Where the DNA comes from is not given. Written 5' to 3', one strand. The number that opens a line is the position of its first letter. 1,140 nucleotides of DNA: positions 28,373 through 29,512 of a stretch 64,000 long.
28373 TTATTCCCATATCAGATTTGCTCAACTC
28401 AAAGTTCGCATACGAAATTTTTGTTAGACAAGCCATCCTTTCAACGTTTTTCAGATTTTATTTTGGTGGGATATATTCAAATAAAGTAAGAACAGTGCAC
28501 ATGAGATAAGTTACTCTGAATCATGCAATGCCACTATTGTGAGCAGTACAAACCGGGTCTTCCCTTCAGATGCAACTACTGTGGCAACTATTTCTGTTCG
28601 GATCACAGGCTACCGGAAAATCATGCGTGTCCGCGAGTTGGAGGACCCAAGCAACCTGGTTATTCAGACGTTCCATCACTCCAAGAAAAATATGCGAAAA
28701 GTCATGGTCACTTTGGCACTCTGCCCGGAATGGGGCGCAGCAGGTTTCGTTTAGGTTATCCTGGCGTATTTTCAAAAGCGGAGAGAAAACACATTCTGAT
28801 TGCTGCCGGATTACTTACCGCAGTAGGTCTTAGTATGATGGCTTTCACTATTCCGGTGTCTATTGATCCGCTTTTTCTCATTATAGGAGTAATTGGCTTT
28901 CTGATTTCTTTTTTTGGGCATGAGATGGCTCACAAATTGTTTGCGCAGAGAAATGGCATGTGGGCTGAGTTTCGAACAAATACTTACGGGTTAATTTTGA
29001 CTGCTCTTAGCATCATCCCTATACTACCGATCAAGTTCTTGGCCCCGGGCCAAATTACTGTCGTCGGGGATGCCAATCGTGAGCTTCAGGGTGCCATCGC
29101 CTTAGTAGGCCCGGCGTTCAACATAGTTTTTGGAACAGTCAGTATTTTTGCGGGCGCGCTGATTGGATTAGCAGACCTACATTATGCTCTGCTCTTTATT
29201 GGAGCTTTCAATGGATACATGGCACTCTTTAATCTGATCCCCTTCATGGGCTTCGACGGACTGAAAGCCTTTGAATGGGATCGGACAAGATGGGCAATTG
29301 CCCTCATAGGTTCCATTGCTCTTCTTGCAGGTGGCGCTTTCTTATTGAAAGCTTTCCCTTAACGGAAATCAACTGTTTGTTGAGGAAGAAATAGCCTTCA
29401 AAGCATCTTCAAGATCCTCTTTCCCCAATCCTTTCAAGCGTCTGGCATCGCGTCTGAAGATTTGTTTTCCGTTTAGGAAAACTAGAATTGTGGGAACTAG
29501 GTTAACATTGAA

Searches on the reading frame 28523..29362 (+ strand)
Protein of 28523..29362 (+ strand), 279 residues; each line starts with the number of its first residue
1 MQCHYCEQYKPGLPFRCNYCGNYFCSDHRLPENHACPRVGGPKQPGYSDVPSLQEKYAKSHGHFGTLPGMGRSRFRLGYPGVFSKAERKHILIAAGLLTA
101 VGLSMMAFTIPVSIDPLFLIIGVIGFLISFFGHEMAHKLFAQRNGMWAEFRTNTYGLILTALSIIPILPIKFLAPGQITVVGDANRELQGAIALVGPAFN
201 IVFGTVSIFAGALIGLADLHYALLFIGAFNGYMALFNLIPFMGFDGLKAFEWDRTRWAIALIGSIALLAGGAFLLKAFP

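Call 11: search_protein_families(library=pfam, proteins=[window:28523-29362:+])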
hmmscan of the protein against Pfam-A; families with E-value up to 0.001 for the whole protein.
window:28523-29362:+ (279 aa): 1 family
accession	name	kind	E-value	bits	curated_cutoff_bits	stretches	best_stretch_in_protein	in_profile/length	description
PF01428.23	zf-AN1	-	3.3e-10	40.3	27.9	1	3-38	1-37/40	AN1-like Zinc finger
